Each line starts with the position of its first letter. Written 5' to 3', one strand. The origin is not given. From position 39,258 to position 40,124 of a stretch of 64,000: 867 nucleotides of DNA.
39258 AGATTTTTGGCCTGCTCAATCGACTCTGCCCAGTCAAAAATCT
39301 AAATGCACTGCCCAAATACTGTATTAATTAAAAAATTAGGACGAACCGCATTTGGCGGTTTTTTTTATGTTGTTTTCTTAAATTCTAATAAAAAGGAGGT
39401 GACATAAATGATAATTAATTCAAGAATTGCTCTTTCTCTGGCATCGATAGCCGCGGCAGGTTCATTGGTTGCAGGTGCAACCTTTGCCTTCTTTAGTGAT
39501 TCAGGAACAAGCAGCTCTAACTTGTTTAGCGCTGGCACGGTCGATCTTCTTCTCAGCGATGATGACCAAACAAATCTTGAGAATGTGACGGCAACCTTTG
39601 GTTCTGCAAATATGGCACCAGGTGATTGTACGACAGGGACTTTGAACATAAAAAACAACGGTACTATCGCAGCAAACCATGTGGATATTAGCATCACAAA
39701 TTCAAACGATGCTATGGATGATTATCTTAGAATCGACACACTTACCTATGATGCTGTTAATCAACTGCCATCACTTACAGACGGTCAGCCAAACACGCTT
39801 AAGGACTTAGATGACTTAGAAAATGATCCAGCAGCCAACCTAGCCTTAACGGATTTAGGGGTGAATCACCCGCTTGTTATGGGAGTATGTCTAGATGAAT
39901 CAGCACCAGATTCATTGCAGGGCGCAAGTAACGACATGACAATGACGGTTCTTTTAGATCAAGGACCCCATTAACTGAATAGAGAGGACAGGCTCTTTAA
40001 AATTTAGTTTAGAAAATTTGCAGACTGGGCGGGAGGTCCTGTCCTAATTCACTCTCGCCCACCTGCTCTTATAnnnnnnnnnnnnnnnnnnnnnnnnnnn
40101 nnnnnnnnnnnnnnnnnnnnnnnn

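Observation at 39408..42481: Compact SipW-type sortase-like secretion and fiber module combining TasA/camelysin-like, lamin-tail-domain and RTX Ca-binding repeat proteins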

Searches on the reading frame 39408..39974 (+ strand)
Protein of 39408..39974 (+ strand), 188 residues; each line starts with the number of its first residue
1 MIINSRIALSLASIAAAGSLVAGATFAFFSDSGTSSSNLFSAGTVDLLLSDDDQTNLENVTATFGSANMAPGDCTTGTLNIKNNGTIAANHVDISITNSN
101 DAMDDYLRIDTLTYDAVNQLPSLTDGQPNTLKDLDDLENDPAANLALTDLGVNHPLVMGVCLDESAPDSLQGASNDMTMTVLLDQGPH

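Call 3: search_protein_families(library=pfam, proteins=[window:39408-39974:+], max_evalue=1)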
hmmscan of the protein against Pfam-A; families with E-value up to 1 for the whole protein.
window:39408-39974:+ (188 aa): 1 family
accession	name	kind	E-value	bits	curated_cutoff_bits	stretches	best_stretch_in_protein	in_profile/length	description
PF12389.13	Peptidase_M73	-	9.5e-13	48.8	22.5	1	4-97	3-86/196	Camelysin metallo-endopeptidase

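Call 4: search_protein_families(library=ncbifam, proteins=[window:39408-39974:+], max_evalue=1)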
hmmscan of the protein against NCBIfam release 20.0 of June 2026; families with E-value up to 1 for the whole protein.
window:39408-39974:+ (188 aa): 5 families
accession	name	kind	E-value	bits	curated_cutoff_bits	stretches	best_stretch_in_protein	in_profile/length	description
NF046066.1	BioflmMtrxTasA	equivalog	1.8e-07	30.9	450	1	3-100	3-91/264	biofilm matrix protein TasA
TIGR04088.1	cognate_SipW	domain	1.1e-05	25.4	19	1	11-45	1-34/34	SipW-dependent-type signal peptide-containing protein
NF000216.2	blaFEZ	exception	0.0072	15.5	600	1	34-117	132-211/282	FEZ family subclass B3 metallo-beta-lactamase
TIGR01451.2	B_ant_repeat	repeat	0.23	11.5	24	1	68-94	7-33/53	DUF11 type repeat protein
TIGR04089.1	exp_by_SipW_III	subfamily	0.89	9.6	60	0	14-87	11-92/179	alternate-type signal peptide domain-containing protein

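Call 12: find_homologous_proteins(query=window:39408-39974:+)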
Query window:39408-39974:+ (188 aa): 68 proteins with E <= 0.001 among 438 candidates.
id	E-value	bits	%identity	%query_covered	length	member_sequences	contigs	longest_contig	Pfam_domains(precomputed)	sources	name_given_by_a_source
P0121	2.9e-112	390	100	100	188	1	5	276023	PF12389.14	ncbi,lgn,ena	ncbi:MAG: TasA family protein [Patescibacteria group bacterium]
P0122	1.1e-74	268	76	91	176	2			PF12389.14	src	-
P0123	1.7e-57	212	61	95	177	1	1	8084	PF12389.14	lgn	-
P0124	6.6e-45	171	55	99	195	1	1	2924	PF12389.14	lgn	-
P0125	1.7e-44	170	52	99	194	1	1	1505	PF12389.14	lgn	-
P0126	1.8e-44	170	52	99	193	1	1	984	PF12389.14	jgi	jgi:predicted ribosomally synthesized peptide with SipW-like signal peptide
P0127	3.5e-44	169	51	98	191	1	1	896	PF12389.14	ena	-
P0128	3.7e-44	169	51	100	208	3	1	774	PF12389.14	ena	-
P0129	4.9e-44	168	55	98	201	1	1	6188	PF12389.14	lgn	-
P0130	1.0e-43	167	50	99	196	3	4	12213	PF12389.14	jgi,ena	-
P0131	7.9e-43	164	51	98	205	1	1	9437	PF12389.14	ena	-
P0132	2.0e-42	163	52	98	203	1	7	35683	PF12389.14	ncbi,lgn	-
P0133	2.2e-42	163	52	94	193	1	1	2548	PF12389.14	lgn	-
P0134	2.3e-41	160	52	98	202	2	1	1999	PF12389.14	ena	-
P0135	1.6e-39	154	49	98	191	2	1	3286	PF12389.14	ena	-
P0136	2.9e-39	153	51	97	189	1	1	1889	PF12389.14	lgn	-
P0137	4.6e-39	152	50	98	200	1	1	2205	PF12389.14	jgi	jgi:predicted ribosomally synthesized peptide with SipW-like signal peptide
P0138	5.7e-39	152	49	98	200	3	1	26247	PF12389.14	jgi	-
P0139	1.0e-38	151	49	99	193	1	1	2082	PF12389.14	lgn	-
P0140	1.0e-38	151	46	98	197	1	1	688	PF12389.14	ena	-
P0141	2.0e-38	150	48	97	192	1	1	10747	PF12389.14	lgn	-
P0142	2.0e-38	150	51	97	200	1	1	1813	PF12389.14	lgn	-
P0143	2.5e-38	150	51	97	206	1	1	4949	PF12389.14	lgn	-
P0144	2.8e-38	150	48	97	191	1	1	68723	PF12389.14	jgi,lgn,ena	-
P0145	7.7e-38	148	49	97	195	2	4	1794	PF12389.14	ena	-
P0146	8.7e-38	148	49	98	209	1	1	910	PF12389.14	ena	-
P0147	1.3e-37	147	49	98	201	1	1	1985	PF12389.14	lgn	-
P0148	6.6e-37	145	47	97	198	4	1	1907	PF12389.14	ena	-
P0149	6.7e-37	145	48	97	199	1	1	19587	PF12389.14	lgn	-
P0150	1.1e-36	144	48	97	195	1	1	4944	PF12389.14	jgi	jgi:spore coat-associated protein N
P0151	3.6e-36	143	48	98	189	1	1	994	PF12389.14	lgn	-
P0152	3.7e-36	143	48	96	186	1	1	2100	PF12389.14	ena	-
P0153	1.2e-35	141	45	97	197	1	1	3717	PF12389.14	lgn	-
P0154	1.7e-35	140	48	98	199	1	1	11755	PF12389.14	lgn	-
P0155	2.0e-35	140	47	97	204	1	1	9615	PF12389.14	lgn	-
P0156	8.8e-35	138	46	97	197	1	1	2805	PF12389.14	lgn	-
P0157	1.4e-34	137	47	94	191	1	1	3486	PF12389.14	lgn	-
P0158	2.4e-34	137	49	99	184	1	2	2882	PF12389.14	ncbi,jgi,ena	-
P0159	3.8e-34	136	47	98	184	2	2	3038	PF12389.14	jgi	-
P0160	8.3e-34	135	51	98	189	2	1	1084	PF12389.14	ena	-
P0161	2.3e-33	134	46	97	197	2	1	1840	PF12389.14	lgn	-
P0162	1.4e-32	131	48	92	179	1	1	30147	PF12389.14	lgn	-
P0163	2.3e-32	130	47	98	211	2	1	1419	PF12389.14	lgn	-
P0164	2.6e-32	130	48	99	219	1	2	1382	PF12389.14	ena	-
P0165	4.8e-31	126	45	97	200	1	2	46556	PF12389.14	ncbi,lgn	-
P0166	8.4e-31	125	47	98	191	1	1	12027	PF12389.14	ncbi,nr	ncbi:MAG: hypothetical protein HY430_03810 [Candidatus Levybacteria bacterium]|nr:hypothetical prote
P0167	1.5e-29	121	44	98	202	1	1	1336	PF12389.14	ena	-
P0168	1.5e-29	121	47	98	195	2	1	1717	PF12389.14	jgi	jgi:predicted ribosomally synthesized peptide with SipW-like signal peptide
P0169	5.9e-29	119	47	100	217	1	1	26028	PF12389.14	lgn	-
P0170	6.1e-26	109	42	97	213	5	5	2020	PF12389.14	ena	-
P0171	4.2e-25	107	41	97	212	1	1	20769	PF12389.14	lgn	-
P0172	1.5e-20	92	55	53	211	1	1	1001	PF12389.14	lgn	-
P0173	2.3e-19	88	38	98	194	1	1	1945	PF12389.14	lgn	-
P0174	1.2e-17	82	47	61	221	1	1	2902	PF12389.14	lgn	-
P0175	3.8e-17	81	39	98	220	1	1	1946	PF12389.14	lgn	-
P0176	4.1e-16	77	38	88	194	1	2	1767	PF12389.14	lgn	-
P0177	6.7e-16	77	36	97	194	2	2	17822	PF12389.14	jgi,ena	-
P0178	1.1e-15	76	38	98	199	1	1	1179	PF12389.14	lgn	-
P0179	1.2e-15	76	39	83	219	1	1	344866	PF12389.14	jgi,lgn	jgi:predicted ribosomally synthesized peptide with SipW-like signal peptide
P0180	1.3e-14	73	36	96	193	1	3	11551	PF12389.14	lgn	-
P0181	4.1e-14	71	46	55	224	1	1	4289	PF12389.14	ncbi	-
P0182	4.1e-11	61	46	48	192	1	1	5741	PF12389.14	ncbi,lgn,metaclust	metaclust:status=active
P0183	1.1e-10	60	45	48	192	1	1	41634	PF12389.14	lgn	-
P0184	1.5e-10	59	51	44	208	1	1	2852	PF12389.14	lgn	-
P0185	6.8e-8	51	70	25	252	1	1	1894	PF12389.14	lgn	-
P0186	2.0e-7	49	67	26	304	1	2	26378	PF12389.14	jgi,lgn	jgi:predicted ribosomally synthesized peptide with SipW-like signal peptide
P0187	8.9e-7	47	44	45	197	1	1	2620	PF12389.14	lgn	-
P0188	2.1e-4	39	43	51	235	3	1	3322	PF12389.14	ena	-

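Call 31: predict_structure(alignment_id=A2)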
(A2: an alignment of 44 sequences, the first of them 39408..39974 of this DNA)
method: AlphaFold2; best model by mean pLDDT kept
length: 188 residues; sequences in the alignment: 44
mean_pLDDT: 85.3   pTM: 0.73
mean pLDDT of the five models: 85.3, 85.0, 84.1, 83.2, 81.3
residues with pLDDT >= 90: 113; 70-90: 41; 50-70: 27; < 50: 7
segments of 3 or more residues with pLDDT < 50: none
pLDDT, mean of each block of 10 residues (from residue 1): 54 53 56 71 89 81 88 96 92 96 97 97 92 97 89 96 97 95 87
secondary structure, 60 per line:
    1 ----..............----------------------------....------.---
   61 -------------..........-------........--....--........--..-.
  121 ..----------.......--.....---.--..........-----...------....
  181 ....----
elements in order: H5-18 E47-50 E74-83 E91-98 H101-104 E107-114 H134-139 E142-146 E153-162 E177-184

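Call 34: fold_search(model_id=the predicted structure, library=pdb)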
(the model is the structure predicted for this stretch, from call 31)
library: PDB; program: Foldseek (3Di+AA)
matches with E <= 10: 1035; with E <= 0.001: 1
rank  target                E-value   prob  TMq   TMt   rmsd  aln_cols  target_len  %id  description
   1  8aur_A                3.7e-06  1.00  0.56  0.46   8.2       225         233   15  Cryo-EM structure of a TasA fibre (released 2022-11-30)
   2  7ueg_A                1.8e-03  1.00  0.37  0.38  13.0       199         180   15  Cryo-EM of bundling pili from Pyrobaculum calidifontis (released 2022-06-29)
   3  4y2n_C                5.2e-03  0.93  0.32  0.37  13.9       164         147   12  Structure of CFA/I pili major subunit CfaB trimer (released 2016-08-10)
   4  4o02_A                8.5e-03  0.91  0.31  0.09  11.4       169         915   11  AlphaVBeta3 integrin in complex with monoclonal antibody FAB fragment. (released 2014-04-02)
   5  9ifr                  9.0e-03  1.00  0.36  0.51   5.1       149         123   13  CLIPPER domain from the Gram-negative fibrillar adhesin "B9T28_05395 (released 2025-11-26)
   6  5fqf_A                1.1e-02  0.97  0.34  0.12  13.6       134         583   12  The details of glycolipid glycan hydrolysis by the structural analysis of a family 123 glycoside hydrolase from Clostr (released 2016-03-30)
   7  7zl4_B                1.2e-02  0.93  0.34  0.39  13.8       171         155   12  Cryo-EM structure of archaic chaperone-usher Csu pilus of Acinetobacter baumannii (released 2022-08-03)
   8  5fr0                  1.5e-02  0.85  0.30  0.11  13.5       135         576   10  The details of glycolipid glycan hydrolysis by the structural analysis of a family 123 glycoside hydrolase from Clostrid (released 2016-03-30)
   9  5fqe_B                1.6e-02  0.94  0.32  0.12  13.6       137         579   12  The details of glycolipid glycan hydrolysis by the structural analysis of a family 123 glycoside hydrolase from Clostr (released 2016-03-30)
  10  5fqe_A                2.0e-02  0.92  0.32  0.12  13.6       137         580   12  The details of glycolipid glycan hydrolysis by the structural analysis of a family 123 glycoside hydrolase from Clostr (released 2016-03-30)
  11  8xfo_A                2.0e-02  0.91  0.32  0.11   7.0       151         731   10  Cryo-EM structure of integrin ITGAV, ITGB3 and CYCLO (RGDFK) complex, conformation 2 (released 2024-12-18)
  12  5fqg_A                2.1e-02  0.93  0.33  0.12  13.6       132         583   12  The details of glycolipid glycan hydrolysis by the structural analysis of a family 123 glycoside hydrolase from Clostr (released 2016-03-30)
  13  8ehs_A                2.4e-02  0.90  0.34  0.41  14.3       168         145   14  Cryo-EM reconstruction of the CS17 bacterial adhesion pili (released 2023-03-22)
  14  4y2l_F                2.7e-02  0.89  0.34  0.39  12.9       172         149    9  Structure of CFA/I pili major subunit CfaB trimer (released 2016-08-10)
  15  3ije_A                3.2e-02  0.89  0.33  0.09   7.8       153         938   11  Crystal structure of the complete integrin alhaVbeta3 ectodomain plus an Alpha/beta transmembrane fragment (released 2009-09-29)
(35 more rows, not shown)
